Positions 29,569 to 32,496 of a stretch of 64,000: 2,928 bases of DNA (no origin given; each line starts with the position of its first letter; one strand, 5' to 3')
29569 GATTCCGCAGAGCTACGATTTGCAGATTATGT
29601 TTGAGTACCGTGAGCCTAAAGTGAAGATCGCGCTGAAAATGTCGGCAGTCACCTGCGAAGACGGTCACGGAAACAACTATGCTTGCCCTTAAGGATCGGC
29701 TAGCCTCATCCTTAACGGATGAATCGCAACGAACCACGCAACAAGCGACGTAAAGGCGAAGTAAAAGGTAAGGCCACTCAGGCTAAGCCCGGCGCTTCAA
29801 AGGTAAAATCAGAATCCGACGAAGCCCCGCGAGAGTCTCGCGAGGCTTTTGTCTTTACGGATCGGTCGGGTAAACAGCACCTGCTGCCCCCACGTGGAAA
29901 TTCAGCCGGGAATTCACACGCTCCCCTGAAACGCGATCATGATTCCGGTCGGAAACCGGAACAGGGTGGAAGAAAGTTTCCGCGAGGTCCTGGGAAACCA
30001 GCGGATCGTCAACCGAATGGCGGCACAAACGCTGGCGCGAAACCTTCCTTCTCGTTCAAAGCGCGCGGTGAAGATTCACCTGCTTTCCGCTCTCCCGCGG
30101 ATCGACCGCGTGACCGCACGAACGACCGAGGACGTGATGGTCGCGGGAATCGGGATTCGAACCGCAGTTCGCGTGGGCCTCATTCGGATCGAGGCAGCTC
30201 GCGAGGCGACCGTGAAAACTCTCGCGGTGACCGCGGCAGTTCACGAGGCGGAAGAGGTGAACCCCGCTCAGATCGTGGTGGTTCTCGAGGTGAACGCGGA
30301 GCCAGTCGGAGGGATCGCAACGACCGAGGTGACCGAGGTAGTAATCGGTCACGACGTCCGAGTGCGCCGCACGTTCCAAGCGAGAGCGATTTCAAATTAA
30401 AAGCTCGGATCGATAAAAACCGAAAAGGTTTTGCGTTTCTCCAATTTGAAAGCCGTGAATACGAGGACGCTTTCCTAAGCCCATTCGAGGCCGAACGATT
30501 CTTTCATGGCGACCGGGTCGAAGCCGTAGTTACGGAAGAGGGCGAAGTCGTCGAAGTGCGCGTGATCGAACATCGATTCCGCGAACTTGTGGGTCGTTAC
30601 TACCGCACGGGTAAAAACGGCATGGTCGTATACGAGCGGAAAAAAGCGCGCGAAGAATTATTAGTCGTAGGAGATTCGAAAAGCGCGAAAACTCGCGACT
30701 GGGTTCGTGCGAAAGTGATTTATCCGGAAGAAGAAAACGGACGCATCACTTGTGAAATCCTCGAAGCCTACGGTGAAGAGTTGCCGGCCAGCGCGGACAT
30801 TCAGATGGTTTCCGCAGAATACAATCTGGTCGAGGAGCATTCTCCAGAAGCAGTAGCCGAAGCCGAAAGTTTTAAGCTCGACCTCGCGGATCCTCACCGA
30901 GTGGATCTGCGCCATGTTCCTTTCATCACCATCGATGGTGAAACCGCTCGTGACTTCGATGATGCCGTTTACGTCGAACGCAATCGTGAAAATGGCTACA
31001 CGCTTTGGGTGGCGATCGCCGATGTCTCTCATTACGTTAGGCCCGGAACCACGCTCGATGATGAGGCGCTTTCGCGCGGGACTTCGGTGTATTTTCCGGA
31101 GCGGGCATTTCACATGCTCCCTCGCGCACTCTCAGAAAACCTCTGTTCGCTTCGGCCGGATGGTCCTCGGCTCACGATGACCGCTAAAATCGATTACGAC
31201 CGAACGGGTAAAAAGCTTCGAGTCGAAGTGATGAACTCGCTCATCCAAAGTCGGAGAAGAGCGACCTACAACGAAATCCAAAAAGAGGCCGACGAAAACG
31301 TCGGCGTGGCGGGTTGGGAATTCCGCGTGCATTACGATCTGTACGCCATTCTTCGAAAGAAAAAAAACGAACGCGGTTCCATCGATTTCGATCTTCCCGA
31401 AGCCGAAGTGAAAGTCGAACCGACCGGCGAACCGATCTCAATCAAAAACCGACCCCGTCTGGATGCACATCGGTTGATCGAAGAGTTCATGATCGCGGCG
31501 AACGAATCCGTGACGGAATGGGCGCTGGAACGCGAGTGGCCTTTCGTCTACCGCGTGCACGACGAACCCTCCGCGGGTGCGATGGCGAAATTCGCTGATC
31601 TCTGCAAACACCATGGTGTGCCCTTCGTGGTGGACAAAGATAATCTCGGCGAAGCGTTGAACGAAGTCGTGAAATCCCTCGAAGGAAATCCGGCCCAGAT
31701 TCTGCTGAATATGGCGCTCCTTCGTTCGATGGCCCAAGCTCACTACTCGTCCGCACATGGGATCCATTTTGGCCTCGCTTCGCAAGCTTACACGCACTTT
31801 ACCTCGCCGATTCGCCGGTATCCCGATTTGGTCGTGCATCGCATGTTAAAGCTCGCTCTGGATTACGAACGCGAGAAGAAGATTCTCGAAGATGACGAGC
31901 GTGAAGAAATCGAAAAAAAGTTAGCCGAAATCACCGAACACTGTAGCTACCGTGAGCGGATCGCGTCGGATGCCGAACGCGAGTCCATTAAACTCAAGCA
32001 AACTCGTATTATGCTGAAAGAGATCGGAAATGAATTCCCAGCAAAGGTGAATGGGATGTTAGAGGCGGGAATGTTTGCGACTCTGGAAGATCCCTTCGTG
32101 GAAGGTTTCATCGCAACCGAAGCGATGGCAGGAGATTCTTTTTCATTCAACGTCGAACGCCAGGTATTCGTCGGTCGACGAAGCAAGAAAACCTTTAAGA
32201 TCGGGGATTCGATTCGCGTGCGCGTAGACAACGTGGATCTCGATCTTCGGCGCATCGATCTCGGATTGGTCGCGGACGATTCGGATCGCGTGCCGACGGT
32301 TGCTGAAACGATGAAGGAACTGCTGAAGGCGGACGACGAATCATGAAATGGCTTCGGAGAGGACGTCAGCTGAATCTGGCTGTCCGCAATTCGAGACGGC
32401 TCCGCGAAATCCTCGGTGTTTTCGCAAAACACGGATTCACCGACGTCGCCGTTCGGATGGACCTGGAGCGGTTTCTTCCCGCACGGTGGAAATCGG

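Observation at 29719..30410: RNase R with a 225-aa N-terminal Arg/Gly/Ser/Asp low-complexity domain in place of the usual HTH module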

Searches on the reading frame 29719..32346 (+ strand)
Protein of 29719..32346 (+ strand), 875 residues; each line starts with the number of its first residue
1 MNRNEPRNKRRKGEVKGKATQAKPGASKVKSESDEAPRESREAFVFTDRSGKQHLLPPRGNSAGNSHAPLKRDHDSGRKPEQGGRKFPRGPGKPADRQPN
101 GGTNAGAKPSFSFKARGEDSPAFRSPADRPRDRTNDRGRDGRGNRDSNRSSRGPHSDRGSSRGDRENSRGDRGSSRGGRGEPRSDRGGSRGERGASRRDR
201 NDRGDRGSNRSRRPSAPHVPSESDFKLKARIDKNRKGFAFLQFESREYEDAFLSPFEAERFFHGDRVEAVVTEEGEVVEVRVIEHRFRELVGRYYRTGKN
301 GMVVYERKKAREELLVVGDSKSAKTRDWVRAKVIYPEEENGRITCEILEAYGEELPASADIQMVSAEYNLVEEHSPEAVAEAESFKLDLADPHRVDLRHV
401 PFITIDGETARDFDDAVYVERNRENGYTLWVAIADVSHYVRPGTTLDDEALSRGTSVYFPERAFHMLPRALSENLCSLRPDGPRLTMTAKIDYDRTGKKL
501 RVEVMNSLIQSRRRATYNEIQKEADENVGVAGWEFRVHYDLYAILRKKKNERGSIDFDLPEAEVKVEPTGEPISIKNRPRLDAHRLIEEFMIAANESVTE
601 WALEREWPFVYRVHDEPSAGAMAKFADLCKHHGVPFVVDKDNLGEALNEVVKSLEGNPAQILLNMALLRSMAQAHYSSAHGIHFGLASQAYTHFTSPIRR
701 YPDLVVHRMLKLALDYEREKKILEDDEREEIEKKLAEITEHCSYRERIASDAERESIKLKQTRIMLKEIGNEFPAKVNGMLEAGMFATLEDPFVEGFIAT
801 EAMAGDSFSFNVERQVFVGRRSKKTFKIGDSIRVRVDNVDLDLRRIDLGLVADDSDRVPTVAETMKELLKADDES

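Call 4: search_protein_families(library=pfam, proteins=[window:29719-32346:+], max_evalue=0.01)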
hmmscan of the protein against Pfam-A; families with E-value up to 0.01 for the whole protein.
window:29719-32346:+ (875 aa): 4 families
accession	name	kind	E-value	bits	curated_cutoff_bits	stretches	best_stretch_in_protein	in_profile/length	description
PF00773.25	RNB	-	3.6e-103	345.7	29.3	1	394-714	1-324/326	RNB domain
PF08206.17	OB_RNB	-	9.3e-09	35.3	24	1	230-273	2-44/58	Ribonuclease B OB domain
PF00575.29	S1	-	3e-06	28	22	1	768-849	3-72/74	S1 RNA binding domain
PF17876.7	CSD2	-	0.00028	21.3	26.2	1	303-373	2-72/74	Cold shock domain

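Call 5: search_protein_families(library=ncbifam, proteins=[window:29719-32346:+], max_evalue=0.01)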
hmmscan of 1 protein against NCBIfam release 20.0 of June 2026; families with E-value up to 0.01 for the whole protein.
window:29719-32346:+ (875 aa): 8 families
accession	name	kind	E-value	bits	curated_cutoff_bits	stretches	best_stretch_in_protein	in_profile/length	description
TIGR02063.1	RNase_R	equivalog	5.4e-182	606.8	597.85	1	226-851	68-710/711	ribonuclease R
TIGR00358.1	3_prime_RNase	superfamily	5.8e-146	487.5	368.6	1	223-851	13-657/657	VacB/RNase II family 3'-5' exoribonuclease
NF008648.0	PRK11642.1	equivalog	1.5e-116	390.6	982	1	227-855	85-729/813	ribonuclease R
NF003455.0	PRK05054.1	equivalog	6.7e-71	239.3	542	1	229-846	24-639/645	exoribonuclease II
TIGR02062.1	RNase_B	equivalog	1.9e-58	198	641.9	1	231-846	26-642/646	exoribonuclease II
NF006333.0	PRK08563.1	equivalog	1.4e-05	24.8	143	1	778-844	90-154/188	DNA-directed RNA polymerase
TIGR00448.1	rpoE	equivalog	0.00053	19.6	124.2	1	779-844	91-154/179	DNA-directed RNA polymerase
NF004952.0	PRK06299.1-2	equivalog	0.0068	14.8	524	0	769-850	390-460/580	30S ribosomal protein S1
